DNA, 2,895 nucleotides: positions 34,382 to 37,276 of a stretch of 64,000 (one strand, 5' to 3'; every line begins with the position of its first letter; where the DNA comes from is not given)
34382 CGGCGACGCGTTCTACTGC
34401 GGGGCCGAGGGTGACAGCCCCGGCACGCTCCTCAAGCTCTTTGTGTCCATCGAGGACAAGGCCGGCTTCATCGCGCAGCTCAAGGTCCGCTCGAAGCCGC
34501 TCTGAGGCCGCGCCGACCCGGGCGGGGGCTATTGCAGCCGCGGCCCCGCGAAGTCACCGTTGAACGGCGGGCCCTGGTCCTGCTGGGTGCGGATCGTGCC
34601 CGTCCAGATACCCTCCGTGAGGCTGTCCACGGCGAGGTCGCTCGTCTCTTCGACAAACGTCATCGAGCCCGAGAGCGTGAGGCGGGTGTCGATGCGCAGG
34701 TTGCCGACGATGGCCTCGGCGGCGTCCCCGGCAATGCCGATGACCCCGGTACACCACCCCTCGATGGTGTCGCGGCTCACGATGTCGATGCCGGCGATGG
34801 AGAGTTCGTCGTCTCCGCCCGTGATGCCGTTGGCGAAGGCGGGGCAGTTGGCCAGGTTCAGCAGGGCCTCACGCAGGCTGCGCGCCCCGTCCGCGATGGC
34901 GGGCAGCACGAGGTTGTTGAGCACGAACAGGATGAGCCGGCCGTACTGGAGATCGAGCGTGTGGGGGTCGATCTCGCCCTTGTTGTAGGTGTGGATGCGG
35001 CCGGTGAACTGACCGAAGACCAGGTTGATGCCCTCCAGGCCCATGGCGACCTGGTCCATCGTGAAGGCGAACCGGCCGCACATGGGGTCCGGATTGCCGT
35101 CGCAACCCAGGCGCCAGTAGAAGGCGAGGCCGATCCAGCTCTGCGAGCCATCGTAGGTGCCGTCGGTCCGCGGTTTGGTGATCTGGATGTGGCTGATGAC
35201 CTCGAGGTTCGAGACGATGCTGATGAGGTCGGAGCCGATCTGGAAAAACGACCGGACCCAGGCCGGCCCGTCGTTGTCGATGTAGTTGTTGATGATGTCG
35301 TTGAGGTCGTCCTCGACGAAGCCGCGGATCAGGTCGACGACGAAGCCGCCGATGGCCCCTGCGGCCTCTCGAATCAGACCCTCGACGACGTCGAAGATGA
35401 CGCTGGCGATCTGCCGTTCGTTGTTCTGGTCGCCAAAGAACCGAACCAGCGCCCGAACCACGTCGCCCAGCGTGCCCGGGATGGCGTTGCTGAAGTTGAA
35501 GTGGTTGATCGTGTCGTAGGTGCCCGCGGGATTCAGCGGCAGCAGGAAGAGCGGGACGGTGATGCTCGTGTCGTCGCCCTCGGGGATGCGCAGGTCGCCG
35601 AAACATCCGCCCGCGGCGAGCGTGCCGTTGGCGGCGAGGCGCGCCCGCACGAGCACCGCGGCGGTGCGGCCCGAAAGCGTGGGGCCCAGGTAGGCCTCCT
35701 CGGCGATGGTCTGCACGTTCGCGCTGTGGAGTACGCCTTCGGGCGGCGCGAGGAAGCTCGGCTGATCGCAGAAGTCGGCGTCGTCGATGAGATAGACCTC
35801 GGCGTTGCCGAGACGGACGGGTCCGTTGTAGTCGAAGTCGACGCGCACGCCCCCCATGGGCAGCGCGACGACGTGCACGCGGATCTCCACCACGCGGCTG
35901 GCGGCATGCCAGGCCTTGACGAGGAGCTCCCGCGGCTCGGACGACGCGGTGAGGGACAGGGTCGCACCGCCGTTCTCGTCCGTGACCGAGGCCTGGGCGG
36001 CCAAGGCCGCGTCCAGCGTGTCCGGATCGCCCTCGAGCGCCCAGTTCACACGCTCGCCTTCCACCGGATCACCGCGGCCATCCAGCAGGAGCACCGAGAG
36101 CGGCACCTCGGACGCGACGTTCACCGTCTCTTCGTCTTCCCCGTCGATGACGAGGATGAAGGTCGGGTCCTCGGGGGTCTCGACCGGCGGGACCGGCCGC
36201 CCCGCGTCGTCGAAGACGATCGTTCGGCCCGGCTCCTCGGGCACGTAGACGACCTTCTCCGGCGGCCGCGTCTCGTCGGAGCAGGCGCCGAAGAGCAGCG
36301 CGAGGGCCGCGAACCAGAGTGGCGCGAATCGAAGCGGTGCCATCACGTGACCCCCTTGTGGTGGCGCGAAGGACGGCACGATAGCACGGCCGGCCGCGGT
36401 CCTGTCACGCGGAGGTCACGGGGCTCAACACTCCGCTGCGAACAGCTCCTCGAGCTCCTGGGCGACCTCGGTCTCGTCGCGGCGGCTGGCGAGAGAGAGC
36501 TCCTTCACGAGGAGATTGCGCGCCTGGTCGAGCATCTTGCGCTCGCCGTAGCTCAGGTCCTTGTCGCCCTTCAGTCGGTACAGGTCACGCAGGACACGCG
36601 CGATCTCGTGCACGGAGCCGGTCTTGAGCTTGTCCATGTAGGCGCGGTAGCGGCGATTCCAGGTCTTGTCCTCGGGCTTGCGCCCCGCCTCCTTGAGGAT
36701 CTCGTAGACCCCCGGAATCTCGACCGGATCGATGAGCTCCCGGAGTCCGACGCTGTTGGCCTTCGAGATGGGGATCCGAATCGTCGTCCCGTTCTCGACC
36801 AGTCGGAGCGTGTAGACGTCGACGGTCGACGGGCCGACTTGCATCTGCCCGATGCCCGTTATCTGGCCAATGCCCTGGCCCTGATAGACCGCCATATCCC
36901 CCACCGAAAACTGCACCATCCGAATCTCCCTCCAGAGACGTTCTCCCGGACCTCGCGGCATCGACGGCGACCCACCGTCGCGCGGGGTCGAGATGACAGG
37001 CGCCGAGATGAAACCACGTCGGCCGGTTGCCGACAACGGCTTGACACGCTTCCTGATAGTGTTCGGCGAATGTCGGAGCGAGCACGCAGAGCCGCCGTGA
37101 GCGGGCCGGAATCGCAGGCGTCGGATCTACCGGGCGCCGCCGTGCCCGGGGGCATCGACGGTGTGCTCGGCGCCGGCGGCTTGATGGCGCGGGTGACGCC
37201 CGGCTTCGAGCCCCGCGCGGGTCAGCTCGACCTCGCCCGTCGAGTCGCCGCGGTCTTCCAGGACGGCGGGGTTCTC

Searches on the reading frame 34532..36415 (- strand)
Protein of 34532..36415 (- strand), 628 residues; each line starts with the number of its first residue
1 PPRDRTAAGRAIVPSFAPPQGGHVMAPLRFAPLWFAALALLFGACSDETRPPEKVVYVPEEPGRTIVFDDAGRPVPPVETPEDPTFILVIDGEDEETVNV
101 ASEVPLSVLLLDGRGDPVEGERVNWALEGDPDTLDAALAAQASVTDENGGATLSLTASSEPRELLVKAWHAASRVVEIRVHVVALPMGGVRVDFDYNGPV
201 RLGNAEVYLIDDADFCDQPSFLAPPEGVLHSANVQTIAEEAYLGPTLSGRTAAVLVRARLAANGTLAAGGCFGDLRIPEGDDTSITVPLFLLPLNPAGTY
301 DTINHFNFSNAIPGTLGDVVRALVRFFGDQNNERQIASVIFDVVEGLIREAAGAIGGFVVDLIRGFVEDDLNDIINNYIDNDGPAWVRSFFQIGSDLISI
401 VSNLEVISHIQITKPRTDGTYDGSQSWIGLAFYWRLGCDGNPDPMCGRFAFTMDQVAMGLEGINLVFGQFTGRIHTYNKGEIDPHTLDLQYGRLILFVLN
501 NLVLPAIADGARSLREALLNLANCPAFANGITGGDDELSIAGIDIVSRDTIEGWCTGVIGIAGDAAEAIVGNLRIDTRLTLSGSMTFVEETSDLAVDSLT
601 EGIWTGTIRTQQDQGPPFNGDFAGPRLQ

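Call 13: search_protein_families(library=pfam, proteins=[window:34532-36415:-], max_evalue=0.001)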
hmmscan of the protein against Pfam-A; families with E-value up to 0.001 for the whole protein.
window:34532-36415:- (628 aa): 1 family
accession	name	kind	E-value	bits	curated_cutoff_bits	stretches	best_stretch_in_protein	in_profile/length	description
PF02369.22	Big_1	-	3.3e-06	27.5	34.9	1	102-158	17-69/93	Bacterial Ig-like domain (group 1)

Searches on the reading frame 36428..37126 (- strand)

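Call 68: search_protein_families(library=pfam, proteins=[window:36428-37126:-], max_evalue=0.001)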
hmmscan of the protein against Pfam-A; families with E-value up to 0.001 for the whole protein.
window:36428-37126:- (233 aa): 2 families
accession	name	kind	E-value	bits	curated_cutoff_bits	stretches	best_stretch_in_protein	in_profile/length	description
PF21095.3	CarD_C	-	1.4e-30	105.6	23.1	1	140-225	2-86/87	CarD, C-terminal domain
PF02559.22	CarD_TRCF_RID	-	1.4e-10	41.5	23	1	73-131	1-56/57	CarD-like/TRCF RID domain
